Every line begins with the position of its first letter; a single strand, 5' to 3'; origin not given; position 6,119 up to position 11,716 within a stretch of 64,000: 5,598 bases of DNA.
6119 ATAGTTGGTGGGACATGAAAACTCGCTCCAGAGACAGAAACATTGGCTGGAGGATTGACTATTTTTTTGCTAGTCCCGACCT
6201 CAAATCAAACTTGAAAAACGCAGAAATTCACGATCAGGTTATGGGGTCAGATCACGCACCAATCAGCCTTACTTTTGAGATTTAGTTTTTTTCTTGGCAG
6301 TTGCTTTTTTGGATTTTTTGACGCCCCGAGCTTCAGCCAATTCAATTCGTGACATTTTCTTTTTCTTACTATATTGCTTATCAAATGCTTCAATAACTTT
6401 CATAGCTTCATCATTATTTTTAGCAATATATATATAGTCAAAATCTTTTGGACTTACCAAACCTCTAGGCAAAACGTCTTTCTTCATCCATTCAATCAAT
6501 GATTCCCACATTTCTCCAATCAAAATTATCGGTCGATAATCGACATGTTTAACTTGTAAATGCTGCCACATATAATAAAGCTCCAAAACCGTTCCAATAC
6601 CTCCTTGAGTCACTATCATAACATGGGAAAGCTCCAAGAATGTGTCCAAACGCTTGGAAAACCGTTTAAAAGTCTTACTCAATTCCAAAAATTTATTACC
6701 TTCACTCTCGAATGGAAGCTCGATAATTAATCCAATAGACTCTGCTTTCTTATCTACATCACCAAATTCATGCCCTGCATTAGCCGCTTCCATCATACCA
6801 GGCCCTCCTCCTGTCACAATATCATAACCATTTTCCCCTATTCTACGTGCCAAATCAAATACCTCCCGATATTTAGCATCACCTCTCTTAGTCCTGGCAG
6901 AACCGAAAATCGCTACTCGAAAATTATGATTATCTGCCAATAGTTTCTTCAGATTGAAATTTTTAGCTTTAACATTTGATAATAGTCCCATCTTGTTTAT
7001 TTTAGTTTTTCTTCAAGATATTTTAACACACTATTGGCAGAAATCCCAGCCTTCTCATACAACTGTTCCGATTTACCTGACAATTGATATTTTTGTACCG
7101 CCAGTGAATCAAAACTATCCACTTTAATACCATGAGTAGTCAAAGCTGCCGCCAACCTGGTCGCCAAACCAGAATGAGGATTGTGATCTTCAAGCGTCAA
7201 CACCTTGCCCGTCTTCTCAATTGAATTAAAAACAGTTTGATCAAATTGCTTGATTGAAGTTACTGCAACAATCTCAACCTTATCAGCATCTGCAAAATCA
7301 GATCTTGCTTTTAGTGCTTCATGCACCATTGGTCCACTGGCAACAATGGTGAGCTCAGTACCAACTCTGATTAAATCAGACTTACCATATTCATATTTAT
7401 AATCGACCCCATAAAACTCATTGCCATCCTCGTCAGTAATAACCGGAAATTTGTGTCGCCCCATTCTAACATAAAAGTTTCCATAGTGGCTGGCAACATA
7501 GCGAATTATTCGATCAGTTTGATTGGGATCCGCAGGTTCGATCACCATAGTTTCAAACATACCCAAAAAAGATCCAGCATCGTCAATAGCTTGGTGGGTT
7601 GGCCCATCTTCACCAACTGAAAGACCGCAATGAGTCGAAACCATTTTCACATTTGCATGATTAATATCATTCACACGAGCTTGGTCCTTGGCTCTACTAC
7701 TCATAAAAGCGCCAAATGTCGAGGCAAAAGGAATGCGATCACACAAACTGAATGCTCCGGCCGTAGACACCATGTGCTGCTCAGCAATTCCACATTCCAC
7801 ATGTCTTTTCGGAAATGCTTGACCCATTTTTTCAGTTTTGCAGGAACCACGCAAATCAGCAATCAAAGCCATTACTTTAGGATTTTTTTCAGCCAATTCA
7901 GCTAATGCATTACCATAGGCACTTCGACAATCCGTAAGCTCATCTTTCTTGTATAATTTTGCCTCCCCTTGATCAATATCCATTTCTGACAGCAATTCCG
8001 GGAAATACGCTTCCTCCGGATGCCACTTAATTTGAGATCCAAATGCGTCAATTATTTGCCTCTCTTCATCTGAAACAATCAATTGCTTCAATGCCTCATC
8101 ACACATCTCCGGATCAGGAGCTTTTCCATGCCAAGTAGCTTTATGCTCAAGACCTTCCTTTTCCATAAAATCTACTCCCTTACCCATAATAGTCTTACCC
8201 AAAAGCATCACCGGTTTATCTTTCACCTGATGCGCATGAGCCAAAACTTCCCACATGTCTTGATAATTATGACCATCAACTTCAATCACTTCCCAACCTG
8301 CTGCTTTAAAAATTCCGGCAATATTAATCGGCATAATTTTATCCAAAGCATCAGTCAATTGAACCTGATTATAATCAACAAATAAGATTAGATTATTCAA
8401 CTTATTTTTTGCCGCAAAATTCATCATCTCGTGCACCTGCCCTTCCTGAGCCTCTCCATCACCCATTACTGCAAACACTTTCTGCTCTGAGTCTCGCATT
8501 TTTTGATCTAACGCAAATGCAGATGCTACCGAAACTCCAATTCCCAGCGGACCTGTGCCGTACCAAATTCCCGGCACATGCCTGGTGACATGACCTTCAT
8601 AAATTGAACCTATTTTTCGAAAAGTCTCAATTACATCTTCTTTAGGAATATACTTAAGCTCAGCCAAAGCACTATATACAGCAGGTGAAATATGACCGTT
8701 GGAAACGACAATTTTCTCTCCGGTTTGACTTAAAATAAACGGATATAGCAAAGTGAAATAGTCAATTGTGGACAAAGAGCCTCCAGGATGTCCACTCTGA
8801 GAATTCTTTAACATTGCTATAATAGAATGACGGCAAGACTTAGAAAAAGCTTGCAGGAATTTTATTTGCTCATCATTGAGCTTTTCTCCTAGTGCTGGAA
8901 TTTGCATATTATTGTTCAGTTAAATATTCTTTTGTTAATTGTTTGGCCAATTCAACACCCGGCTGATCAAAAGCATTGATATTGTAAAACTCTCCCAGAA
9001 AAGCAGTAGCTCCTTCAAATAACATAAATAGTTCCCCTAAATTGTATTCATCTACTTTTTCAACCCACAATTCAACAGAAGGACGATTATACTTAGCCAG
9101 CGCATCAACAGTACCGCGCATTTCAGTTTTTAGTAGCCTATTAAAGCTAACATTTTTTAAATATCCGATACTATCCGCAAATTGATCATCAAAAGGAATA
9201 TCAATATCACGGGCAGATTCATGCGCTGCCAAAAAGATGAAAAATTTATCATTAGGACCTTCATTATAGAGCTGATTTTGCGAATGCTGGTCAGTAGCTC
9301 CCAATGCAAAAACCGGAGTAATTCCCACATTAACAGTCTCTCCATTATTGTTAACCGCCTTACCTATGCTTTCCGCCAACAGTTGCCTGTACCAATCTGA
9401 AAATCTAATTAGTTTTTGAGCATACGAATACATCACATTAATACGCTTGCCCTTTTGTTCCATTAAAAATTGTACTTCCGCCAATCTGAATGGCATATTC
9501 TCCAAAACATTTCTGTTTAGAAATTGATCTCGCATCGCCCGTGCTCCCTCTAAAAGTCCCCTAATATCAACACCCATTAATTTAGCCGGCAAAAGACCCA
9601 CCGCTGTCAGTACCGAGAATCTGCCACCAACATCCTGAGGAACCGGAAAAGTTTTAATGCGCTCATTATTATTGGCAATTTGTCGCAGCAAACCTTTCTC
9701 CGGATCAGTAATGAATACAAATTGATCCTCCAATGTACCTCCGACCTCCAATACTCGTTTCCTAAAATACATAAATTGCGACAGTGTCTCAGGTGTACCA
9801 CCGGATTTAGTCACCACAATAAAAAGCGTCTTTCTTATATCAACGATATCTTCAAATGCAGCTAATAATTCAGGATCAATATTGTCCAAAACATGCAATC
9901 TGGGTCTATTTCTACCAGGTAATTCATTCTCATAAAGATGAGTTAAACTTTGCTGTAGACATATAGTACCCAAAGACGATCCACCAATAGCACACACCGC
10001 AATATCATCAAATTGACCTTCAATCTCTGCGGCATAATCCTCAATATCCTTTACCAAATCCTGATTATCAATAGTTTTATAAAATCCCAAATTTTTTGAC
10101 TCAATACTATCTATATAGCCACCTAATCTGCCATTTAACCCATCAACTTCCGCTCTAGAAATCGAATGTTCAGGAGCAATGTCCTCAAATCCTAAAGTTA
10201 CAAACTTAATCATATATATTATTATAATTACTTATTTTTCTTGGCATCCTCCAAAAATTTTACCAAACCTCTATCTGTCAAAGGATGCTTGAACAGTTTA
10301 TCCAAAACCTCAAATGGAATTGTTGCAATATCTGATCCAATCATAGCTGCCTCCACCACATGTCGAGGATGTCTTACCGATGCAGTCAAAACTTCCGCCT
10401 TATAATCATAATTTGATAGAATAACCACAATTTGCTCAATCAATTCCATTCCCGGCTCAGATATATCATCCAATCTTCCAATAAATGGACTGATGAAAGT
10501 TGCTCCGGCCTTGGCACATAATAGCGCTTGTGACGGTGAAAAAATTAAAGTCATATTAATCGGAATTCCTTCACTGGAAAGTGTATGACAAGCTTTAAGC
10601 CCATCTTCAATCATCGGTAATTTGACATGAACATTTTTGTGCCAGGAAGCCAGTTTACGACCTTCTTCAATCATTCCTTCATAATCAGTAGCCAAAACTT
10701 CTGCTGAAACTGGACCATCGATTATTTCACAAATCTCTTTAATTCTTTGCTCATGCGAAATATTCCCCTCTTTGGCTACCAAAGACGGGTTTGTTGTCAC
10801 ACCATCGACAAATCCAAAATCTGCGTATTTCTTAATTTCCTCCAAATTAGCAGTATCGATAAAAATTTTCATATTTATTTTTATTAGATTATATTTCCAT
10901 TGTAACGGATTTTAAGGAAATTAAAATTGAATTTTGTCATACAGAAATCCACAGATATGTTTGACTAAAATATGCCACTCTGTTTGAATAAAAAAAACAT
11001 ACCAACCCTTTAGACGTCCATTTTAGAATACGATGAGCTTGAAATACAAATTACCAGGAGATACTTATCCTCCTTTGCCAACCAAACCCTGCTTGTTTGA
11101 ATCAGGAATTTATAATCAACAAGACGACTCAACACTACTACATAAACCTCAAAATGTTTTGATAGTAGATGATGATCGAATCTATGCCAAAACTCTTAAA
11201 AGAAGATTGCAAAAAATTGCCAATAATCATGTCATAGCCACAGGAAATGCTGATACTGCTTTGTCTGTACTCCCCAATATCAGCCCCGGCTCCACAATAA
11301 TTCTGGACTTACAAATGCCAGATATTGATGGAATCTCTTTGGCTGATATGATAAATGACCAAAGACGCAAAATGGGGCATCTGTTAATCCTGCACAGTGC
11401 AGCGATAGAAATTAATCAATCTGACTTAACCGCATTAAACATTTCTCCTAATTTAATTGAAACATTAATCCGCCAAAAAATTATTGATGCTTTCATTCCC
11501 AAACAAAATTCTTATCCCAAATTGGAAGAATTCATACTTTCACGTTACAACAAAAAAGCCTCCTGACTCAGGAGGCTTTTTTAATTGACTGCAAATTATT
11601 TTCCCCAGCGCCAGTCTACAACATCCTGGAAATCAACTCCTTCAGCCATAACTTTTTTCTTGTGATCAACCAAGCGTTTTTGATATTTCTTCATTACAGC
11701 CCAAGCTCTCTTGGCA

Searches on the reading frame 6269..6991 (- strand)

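Call 8: search_protein_families(library=pfam, proteins=[window:6269-6991:-], max_evalue=0.001)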
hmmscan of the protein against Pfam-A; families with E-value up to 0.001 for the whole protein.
window:6269-6991:- (240 aa): 2 families
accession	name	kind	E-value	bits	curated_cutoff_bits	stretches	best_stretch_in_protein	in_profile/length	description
PF03641.19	Lysine_decarbox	-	4.3e-16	59.8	27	1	79-198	9-129/131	Possible lysine decarboxylase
PF18306.6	LDcluster4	-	2.3e-08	34.2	26.3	1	25-143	3-115/151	SLOG cluster4 family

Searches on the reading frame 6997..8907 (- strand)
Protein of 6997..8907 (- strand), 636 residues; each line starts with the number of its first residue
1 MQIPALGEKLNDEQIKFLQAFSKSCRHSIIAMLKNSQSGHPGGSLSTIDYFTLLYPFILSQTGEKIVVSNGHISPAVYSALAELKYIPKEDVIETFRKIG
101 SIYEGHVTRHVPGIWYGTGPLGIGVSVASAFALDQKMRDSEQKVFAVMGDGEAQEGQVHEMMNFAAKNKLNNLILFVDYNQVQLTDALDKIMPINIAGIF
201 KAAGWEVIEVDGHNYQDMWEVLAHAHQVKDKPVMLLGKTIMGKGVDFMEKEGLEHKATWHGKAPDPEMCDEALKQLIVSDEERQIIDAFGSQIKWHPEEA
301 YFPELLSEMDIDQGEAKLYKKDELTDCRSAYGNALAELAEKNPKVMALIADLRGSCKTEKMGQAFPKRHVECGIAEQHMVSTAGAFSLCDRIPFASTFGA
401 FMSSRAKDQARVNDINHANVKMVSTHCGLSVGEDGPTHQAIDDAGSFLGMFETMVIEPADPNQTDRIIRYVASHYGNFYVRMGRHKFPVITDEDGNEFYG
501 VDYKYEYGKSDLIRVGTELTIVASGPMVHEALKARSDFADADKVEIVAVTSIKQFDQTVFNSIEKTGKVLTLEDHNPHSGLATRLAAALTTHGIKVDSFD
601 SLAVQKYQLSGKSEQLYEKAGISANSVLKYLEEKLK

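Call 8: search_protein_families(library=pfam, proteins=[window:6997-8907:-], max_evalue=0.001)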
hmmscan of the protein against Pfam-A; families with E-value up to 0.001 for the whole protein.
window:6997-8907:- (636 aa): 8 families
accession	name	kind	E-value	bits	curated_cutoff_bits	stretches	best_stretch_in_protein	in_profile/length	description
PF02779.29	Transket_pyr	-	3.1e-33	115.3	27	1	326-486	4-171/174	Transketolase, pyrimidine binding domain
PF00456.26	Transketolase_N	-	8.1e-33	114.2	22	1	26-255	10-259/334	Transketolase, thiamine diphosphate binding domain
PF02780.25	Transketolase_C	-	2.9e-17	63.2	25.9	1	508-627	1-124/124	Transketolase, C-terminal domain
PF13292.11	DXP_synthase_N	-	4.8e-10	39.6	21.2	1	14-183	14-174/274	1-deoxy-D-xylulose-5-phosphate synthase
PF00676.26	E1_dh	-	1.2e-09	38.1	22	1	99-213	81-195/300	Dehydrogenase E1 component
PF02775.26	TPP_enzyme_C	-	3.3e-06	27.4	21.9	1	115-233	24-147/151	Thiamine pyrophosphate enzyme, C-terminal TPP binding domain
PF09364.15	XFP_N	-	7.1e-06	25.5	23.7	1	92-225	114-247/364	XFP N-terminal domain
PF22613.1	Transketolase_C_1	-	3.4e-05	24.5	27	1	517-622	12-112/113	Transketolase-like TK C-terminal domain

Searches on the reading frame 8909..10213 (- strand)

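Call 8: search_protein_families(library=pfam, proteins=[window:8909-10213:-], max_evalue=0.001)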
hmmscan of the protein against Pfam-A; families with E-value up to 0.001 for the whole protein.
window:8909-10213:- (434 aa): 1 family
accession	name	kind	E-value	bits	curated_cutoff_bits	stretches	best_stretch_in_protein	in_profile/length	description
PF00342.24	PGI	-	7.7e-39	134.1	22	1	66-430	94-465/486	Phosphoglucose isomerase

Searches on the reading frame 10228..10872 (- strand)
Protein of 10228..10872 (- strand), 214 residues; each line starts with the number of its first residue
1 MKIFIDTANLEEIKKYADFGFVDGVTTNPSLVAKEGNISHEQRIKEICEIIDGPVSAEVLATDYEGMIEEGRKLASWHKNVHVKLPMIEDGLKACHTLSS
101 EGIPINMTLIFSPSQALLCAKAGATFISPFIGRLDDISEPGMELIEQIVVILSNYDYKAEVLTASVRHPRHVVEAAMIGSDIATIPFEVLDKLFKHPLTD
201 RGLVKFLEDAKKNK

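Call 8: search_protein_families(library=pfam, proteins=[window:10228-10872:-], max_evalue=0.001)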
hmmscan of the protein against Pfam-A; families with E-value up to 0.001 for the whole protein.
window:10228-10872:- (214 aa): 1 family
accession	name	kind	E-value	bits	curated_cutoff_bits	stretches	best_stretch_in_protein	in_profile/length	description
PF00923.25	TAL_FSA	-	1.6e-65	221.7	27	1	3-201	1-240/285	Transaldolase/Fructose-6-phosphate aldolase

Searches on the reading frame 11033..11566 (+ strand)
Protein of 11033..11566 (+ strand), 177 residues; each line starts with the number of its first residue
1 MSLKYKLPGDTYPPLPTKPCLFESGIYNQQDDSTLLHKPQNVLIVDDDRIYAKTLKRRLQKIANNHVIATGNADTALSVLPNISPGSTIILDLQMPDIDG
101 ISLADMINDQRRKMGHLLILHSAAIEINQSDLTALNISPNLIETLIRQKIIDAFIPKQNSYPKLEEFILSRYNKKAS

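Call 8: search_protein_families(library=pfam, proteins=[window:11033-11566:+], max_evalue=0.001)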
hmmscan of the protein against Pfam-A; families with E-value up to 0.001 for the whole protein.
window:11033-11566:+ (177 aa): 1 family
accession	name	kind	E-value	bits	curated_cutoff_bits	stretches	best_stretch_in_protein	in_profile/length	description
PF00072.30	Response_reg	-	1.1e-10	42.1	30.2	1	42-115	1-72/111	Response regulator receiver domain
